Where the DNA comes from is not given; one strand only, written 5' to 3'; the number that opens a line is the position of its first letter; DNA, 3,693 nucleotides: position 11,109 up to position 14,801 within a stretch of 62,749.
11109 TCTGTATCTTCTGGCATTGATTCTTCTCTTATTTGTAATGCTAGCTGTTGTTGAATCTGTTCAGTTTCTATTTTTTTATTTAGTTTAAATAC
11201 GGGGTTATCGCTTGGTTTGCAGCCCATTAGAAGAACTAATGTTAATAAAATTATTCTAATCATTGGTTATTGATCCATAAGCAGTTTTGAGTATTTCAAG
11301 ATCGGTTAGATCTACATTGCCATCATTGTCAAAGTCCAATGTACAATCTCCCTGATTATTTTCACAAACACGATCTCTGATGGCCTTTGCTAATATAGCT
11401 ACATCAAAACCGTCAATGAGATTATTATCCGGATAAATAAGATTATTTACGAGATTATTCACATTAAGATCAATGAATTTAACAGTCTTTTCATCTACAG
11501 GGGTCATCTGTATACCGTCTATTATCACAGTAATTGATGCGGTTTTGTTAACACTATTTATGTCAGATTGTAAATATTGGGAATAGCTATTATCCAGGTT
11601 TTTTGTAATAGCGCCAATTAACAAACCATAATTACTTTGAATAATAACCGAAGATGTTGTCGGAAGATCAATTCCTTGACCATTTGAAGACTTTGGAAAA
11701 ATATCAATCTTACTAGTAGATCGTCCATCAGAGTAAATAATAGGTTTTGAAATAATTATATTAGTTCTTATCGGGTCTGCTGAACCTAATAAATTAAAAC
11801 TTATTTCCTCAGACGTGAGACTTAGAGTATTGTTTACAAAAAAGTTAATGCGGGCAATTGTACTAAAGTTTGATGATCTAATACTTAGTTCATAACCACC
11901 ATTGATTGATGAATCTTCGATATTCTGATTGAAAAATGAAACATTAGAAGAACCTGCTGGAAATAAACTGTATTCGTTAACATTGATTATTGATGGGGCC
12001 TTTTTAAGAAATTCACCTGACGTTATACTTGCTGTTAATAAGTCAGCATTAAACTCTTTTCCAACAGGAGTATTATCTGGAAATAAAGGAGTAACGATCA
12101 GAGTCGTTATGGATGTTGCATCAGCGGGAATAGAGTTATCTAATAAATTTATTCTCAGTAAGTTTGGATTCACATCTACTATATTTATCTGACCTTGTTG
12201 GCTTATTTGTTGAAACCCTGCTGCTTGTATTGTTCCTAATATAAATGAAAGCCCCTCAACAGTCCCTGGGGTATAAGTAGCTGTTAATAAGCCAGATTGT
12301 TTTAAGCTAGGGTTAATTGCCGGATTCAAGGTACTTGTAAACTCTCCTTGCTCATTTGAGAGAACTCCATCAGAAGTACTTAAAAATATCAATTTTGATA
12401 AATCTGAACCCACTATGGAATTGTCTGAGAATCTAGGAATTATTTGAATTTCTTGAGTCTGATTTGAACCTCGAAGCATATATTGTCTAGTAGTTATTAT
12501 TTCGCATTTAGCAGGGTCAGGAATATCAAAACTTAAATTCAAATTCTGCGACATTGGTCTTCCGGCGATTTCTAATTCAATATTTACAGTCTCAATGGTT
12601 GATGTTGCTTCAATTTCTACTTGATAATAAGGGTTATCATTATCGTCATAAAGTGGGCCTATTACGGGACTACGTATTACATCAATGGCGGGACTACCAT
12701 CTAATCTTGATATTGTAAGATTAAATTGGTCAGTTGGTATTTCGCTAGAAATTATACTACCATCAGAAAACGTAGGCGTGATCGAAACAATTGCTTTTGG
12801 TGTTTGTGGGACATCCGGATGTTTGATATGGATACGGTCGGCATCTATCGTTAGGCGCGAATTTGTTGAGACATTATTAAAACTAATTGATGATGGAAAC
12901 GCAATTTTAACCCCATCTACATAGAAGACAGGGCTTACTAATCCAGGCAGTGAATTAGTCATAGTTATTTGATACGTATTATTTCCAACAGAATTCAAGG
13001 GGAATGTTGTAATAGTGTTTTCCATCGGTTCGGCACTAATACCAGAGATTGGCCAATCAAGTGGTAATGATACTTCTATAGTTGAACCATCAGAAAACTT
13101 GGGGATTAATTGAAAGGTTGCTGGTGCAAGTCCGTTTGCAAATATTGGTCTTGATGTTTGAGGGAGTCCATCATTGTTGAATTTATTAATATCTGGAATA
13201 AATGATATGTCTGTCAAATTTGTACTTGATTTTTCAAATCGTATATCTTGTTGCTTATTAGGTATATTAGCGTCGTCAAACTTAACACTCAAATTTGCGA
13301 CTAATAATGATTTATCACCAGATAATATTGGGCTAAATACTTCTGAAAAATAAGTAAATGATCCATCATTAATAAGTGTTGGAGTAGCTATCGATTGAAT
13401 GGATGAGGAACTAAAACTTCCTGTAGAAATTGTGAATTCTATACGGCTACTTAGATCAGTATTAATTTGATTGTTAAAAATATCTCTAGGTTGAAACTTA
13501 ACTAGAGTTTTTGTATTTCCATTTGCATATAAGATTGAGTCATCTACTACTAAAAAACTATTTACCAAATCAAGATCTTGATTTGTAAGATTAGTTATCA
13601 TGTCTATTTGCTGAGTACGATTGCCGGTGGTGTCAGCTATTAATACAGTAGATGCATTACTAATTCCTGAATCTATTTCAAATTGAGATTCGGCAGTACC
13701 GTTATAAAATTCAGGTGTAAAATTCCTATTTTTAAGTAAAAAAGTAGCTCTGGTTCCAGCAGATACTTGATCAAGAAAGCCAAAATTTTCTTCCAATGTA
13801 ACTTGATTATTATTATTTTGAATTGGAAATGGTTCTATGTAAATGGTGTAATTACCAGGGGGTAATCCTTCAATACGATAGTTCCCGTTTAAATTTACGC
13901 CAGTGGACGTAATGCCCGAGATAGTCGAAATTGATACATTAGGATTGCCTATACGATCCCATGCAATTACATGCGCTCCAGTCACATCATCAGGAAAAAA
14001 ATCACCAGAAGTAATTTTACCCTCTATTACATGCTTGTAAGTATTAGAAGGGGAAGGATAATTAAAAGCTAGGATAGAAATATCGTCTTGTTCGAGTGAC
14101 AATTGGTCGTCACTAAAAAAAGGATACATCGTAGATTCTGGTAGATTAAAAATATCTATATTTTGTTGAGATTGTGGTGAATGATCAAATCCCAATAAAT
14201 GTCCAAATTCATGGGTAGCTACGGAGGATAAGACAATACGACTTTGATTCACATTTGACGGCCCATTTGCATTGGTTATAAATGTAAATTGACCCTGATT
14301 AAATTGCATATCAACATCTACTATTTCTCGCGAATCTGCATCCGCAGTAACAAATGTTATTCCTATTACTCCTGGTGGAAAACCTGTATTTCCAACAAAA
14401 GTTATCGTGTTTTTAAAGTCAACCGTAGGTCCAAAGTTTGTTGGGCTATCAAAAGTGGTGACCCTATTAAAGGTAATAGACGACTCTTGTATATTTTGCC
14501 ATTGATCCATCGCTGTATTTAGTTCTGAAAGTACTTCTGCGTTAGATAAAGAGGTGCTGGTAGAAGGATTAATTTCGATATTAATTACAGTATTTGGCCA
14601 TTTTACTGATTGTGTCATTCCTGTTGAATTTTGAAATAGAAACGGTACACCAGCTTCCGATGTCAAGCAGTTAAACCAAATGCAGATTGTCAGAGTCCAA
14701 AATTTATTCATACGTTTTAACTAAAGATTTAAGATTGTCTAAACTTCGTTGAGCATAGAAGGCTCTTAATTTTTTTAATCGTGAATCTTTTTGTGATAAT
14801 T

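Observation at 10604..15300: Possible cell-surface protease display module: dockerin-bearing matrixin-like metzincin plus adjacent cohesin-like lipoprotein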

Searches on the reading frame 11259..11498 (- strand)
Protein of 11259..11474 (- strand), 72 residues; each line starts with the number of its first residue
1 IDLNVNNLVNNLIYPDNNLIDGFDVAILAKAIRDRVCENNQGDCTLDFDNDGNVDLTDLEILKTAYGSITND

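Call 6: search_solved_structures(query=window:11259-11474:-, max_evalue=10, show_alignments=3)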
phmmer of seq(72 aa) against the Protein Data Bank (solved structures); distinct sequences matched with E-value up to 10: 4.
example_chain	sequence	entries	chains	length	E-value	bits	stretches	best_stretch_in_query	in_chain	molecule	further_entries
2vn6_B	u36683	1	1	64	0.03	17.8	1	47-63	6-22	ENDOGLUCANASE A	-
2vn5_B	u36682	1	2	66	0.22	15.1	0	47-63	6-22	ENDOGLUCANASE A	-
2jnk_A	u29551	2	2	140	0.83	13.2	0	43-71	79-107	Hyalurononglucosaminidase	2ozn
4l5h_A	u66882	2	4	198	1.9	12.1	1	7-50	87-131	VVTL1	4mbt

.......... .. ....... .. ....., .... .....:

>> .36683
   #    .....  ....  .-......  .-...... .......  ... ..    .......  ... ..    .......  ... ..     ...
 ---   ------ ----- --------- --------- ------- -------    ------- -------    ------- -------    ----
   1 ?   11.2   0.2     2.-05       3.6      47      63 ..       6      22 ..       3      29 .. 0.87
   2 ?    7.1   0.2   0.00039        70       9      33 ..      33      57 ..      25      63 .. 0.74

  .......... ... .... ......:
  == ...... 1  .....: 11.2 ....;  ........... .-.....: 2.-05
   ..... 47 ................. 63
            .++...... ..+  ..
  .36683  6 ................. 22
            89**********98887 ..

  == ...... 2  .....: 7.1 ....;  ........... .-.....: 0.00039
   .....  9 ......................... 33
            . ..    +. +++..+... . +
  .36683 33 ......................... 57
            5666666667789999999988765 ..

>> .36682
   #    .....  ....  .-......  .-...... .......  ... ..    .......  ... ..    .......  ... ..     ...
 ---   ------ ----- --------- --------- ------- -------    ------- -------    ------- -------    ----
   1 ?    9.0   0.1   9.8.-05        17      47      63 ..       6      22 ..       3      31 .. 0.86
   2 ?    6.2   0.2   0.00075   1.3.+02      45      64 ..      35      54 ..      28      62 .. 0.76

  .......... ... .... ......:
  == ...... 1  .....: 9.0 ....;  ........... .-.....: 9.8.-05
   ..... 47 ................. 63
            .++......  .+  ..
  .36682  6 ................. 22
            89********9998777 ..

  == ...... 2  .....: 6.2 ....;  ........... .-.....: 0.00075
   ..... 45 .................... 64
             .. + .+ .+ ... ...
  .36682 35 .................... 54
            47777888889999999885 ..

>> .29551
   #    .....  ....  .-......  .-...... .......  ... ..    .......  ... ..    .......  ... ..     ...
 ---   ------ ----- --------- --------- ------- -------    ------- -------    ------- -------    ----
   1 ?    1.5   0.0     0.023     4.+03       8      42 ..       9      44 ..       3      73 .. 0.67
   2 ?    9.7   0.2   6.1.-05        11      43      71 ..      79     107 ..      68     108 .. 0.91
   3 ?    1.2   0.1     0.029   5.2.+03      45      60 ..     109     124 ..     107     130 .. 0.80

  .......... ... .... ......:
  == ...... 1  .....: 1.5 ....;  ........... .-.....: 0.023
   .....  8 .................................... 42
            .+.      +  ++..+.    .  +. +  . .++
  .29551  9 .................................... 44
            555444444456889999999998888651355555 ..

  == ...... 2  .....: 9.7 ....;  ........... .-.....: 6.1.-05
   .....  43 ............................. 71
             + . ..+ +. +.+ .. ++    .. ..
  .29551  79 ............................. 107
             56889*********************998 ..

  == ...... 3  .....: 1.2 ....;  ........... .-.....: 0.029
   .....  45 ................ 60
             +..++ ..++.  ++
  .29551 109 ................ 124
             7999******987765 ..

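Call 17: search_solved_structures(query=A3, max_evalue=10, show_alignments=4)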
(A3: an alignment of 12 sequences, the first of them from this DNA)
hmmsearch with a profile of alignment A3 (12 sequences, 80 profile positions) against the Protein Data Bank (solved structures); distinct sequences matched with E-value up to 10: 67 (the best 60 are shown).
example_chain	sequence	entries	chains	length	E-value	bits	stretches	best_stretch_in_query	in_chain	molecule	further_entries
2y3n_B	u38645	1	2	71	9.9e-08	35.1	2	55-77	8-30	CELLULOSOMAL FAMILY-48 PROCESSIVE GLYCOSIDE HYDROLASE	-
4fl4_A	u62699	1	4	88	0.00011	25.3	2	55-72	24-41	Glycoside hydrolase family 9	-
4wi0_B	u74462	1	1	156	0.00051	23.2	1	50-78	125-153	Cellulosomal scaffoldin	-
2mte_A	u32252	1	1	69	0.0011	22.1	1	54-72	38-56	Cellulose 1,4-beta-cellobiosidase (reducing end) CelS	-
1daq_A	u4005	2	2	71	0.0012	22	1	54-72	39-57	ENDOGLUCANASE SS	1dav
4u3s_B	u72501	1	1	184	0.0013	21.8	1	51-78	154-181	Cellulosomal scaffoldin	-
2vn5_B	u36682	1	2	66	0.0017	21.5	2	53-72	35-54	ENDOGLUCANASE A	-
6kg9_A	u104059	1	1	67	0.0031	20.7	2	52-73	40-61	And cellulose-binding endoglucanase family 9 CelL ortholog dockerin domain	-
2jnk_A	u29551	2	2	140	0.0035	20.5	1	53-79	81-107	Hyalurononglucosaminidase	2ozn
2vn6_B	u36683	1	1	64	0.0043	20.2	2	55-71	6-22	ENDOGLUCANASE A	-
1ozs_A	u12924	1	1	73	0.0095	19.1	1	53-77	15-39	Troponin C, slow skeletal and cardiac muscles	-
1ih0_A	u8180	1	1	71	0.0095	19.1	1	53-77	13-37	TROPONIN C, SLOW SKELETAL AND CARDIAC MUSCLES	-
3ctn_A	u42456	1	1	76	0.01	19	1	53-77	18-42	TROPONIN C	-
4cj0_A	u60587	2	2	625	0.011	18.9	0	55-72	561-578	ENDOGLUCANASE D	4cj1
1fi5_A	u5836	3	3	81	0.012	18.8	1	52-77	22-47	PROTEIN (TROPONIN C) | Troponin C, slow skeletal and cardiac muscles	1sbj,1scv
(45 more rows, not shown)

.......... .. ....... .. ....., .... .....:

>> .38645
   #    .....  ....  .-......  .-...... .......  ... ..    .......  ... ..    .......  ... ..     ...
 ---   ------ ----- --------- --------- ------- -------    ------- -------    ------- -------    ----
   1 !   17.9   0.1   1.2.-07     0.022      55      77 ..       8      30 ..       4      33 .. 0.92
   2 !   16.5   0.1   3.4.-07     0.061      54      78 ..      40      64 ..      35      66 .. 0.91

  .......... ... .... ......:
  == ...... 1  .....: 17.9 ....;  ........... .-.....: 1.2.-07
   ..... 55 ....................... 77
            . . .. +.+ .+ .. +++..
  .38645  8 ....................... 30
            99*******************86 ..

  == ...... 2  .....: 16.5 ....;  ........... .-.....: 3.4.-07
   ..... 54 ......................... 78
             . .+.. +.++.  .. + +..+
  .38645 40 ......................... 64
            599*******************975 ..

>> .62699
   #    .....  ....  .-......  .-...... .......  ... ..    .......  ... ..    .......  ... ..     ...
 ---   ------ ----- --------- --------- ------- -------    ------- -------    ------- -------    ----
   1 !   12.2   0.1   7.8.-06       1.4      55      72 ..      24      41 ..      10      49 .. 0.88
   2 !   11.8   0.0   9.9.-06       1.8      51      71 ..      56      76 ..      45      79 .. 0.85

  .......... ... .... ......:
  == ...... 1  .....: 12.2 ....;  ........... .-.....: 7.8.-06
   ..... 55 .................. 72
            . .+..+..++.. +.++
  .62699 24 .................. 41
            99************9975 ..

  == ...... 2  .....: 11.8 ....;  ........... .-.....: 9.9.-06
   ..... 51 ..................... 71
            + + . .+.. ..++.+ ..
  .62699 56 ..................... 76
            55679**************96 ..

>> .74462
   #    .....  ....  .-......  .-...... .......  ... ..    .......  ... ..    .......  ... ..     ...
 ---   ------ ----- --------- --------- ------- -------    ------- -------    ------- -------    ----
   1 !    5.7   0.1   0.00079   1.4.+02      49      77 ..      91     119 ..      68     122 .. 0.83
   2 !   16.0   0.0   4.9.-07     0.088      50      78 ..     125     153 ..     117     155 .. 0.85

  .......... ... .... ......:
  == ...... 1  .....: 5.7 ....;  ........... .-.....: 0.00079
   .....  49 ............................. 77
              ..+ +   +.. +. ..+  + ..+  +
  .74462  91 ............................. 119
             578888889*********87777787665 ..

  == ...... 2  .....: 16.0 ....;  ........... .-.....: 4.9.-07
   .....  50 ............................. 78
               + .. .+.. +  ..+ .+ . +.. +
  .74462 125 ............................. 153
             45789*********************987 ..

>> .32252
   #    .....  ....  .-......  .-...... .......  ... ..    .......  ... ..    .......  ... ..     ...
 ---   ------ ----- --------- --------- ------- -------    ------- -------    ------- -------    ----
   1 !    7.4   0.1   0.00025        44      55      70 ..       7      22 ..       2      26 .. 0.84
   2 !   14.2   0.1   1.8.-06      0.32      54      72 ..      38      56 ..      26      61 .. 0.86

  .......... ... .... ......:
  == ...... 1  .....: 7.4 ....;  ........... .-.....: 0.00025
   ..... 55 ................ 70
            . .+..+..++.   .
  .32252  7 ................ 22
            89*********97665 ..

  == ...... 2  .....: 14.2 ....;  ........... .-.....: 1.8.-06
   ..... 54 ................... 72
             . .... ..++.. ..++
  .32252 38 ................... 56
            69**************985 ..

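Call 18: search_protein_families(library=pfam, alignment_id=A3, max_evalue=10)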
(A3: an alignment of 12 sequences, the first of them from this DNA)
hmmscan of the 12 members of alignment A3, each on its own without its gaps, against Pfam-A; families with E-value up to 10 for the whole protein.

A. member 1, seq(80 aa): 2 families
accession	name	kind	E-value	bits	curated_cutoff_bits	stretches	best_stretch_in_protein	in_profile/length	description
PF00404.24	Dockerin_1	-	0.00013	22.5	22.9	1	25-71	7-53/57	Dockerin type I domain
PF20791.3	Acyl-ACP_TE_C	-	0.15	12.7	21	1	4-38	12-45/101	Acyl-ACP thioesterase C-terminal domain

B. families by the number of members that match (of 12 scanned): 9 families
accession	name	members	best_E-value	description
PF00404.24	Dockerin_1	11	3.3e-06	Dockerin type I domain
PF13405.12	EF-hand_6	3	0.011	EF-hand domain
PF13499.12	EF-hand_7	3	0.043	EF-hand domain pair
PF00036.39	EF-hand_1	2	0.036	EF hand domain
PF20791.3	Acyl-ACP_TE_C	2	0.15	Acyl-ACP thioesterase C-terminal domain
PF01839.29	FG-GAP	1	0.2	FG-GAP repeat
PF22157.2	SupH-like_C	1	0.21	Sucrose hydrolase-like, C-terminal domain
PF07193.17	DUF1408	1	0.22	Protein of unknown function (DUF1408)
PF24212.1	DUF7433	1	0.22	Family of unknown function (DUF7433)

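Call 81: find_related_loci(query=A3, collection=metagenome_contigs, flank=5000)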
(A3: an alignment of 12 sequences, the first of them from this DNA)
Query A3 (80 aa) in metagenome_contigs; peptide patterns used: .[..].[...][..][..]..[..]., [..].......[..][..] (x = any residue, [..] = any of these).
600 stretches matched a pattern (row limit reached: there are more); 1 encode a relative of the query (tblastn E <= 1e-3); 1 distinct loci.
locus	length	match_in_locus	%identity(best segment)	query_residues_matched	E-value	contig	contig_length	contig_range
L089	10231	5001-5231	62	2-78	1e-31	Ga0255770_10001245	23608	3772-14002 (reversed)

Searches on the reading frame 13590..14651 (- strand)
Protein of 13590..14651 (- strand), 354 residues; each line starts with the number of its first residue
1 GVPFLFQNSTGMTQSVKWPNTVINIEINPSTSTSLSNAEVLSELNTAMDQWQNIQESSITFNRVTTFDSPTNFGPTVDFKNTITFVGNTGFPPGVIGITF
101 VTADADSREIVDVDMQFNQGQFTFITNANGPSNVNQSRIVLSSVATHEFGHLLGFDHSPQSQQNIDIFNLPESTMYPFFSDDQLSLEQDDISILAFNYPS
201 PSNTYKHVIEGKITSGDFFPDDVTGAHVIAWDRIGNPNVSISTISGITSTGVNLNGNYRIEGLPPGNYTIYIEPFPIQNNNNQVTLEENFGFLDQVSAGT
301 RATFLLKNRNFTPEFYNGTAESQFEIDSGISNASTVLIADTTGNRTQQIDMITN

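Call 67: search_solved_structures(query=window:13590-14651:-, max_evalue=0.01, show_alignments=2)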
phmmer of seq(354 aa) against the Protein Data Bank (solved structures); distinct sequences matched with E-value up to 0.01: 4.
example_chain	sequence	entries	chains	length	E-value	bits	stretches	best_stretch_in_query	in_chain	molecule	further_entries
8b2q_A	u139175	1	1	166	0.0013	21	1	133-192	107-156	Karilysin long form Kly38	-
2xs4_A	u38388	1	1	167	0.0014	20.9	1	133-192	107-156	KARILYSIN PROTEASE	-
2xs3_A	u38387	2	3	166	0.0016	20.7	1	133-192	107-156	KARILYSIN PROTEASE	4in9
4r3v_A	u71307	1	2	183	0.0064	18.8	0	133-192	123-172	Karilysin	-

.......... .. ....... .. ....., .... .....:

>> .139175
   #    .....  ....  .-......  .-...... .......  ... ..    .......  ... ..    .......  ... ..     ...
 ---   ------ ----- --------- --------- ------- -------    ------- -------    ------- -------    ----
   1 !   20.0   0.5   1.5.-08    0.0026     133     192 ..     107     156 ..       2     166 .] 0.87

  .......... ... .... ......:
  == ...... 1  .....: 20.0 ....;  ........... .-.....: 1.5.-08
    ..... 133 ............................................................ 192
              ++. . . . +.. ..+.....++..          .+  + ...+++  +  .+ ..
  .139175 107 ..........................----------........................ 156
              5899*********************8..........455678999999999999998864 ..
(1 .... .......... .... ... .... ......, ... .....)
